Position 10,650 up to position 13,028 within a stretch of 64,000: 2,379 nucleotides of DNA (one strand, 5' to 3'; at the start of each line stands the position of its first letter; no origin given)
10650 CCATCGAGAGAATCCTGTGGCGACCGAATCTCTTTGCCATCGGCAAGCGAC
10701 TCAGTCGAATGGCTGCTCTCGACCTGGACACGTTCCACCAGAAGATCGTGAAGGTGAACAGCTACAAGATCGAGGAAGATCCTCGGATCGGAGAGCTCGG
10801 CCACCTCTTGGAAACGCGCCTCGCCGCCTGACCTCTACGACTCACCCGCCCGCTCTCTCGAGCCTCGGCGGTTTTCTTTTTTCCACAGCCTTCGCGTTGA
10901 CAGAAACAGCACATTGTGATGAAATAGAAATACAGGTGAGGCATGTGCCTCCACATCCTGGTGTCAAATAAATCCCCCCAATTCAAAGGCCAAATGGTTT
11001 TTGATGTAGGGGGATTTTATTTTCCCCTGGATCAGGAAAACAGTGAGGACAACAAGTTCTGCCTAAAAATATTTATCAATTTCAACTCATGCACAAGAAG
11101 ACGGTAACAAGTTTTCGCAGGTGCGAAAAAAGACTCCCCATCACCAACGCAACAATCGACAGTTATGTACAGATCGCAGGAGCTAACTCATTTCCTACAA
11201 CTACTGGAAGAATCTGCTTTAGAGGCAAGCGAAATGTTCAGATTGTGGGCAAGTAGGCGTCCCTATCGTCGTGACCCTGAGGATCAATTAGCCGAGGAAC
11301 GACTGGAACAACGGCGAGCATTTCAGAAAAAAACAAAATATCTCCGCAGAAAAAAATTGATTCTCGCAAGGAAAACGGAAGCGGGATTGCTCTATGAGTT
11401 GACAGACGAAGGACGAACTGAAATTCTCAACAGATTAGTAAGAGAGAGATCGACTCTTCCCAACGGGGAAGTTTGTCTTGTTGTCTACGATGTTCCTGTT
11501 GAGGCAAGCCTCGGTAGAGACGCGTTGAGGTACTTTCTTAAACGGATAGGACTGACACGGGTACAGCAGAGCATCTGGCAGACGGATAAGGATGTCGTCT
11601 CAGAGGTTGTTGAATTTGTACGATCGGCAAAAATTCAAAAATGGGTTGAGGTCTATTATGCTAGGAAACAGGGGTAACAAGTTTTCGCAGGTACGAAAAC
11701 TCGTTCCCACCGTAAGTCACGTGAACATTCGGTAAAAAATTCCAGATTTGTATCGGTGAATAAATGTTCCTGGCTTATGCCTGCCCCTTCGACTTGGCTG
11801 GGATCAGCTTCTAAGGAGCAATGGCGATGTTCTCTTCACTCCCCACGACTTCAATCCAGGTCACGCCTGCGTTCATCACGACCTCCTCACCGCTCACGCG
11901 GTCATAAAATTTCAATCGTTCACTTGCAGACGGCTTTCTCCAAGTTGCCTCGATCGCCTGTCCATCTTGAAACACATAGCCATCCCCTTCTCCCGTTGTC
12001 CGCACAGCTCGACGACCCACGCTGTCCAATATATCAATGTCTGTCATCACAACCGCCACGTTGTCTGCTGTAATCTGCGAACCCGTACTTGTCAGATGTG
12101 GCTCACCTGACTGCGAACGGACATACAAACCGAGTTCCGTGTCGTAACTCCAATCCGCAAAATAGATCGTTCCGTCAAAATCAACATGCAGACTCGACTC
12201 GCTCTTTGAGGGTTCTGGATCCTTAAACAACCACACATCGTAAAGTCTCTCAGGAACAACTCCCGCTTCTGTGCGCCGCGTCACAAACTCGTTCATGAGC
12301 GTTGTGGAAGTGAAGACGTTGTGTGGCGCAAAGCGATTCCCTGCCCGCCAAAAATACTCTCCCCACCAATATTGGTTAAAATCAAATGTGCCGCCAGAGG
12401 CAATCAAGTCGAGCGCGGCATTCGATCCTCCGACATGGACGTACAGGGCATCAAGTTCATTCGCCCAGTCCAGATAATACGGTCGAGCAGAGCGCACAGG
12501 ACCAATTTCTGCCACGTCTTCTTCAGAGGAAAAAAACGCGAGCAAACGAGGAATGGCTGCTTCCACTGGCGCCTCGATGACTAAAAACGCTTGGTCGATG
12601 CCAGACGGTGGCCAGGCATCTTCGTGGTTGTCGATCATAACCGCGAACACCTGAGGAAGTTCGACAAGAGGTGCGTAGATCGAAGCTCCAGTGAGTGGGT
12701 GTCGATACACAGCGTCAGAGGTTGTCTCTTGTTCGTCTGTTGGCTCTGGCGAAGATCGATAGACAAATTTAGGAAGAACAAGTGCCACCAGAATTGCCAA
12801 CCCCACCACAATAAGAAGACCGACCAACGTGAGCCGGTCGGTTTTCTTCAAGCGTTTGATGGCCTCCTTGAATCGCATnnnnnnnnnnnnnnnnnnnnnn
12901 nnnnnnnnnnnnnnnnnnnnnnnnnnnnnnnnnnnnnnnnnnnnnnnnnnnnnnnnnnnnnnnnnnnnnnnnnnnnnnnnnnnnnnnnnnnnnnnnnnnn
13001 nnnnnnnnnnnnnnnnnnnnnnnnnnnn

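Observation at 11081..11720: Stand-alone winged-HTH/Cas2-like fusion gene bracketed by 27-nt direct repeats, each containing an 18-nt palindrome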

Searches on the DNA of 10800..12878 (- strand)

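Call 52: search_rna_families(source=L026, start=5000, end=5450, threshold=evalue, max_evalue=1)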
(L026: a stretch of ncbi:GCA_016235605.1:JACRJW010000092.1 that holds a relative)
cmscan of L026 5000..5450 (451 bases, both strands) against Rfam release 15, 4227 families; matches with E-value up to 1: 8.
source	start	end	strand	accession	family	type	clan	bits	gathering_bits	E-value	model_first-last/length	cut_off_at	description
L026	5135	5207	-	RF00005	tRNA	Gene; tRNA;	CL00001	42.3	29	9.5e-08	1-71/71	no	tRNA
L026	5080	5145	-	RF01772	rnk_pseudo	Cis-reg; leader;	-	21.8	55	0.2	1-108/108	no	Pseudomonas rnk leader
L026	5028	5117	+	RF00513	Trp_leader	Cis-reg; leader;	-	17.4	41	0.65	1-100/100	no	Tryptophan operon leader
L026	5175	5276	-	RF00140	Alpha_RBS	Cis-reg;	-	17.1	38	0.11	1-110/110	no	Alpha operon ribosome binding site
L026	5089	5120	-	RF00624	P9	Gene;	-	16.8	43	0.39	42-73/74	no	Pseudomonas sRNA P9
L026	5111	5159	-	RF04321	tmRNA_permuted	Gene;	-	16.7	47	0.23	36-98/213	no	permuted transfer-messenger RNA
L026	5088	5111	+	RF00624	P9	Gene;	-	15.4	43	0.9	50-73/74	no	Pseudomonas sRNA P9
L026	5226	5302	+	RF00140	Alpha_RBS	Cis-reg;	-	15.2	38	0.34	4-83/110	no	Alpha operon ribosome binding site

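Call 53: search_rna_families(source=window, start=10800, end=11850, threshold=evalue, max_evalue=1)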
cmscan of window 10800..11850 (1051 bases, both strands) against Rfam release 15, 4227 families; matches with E-value up to 1: 0.
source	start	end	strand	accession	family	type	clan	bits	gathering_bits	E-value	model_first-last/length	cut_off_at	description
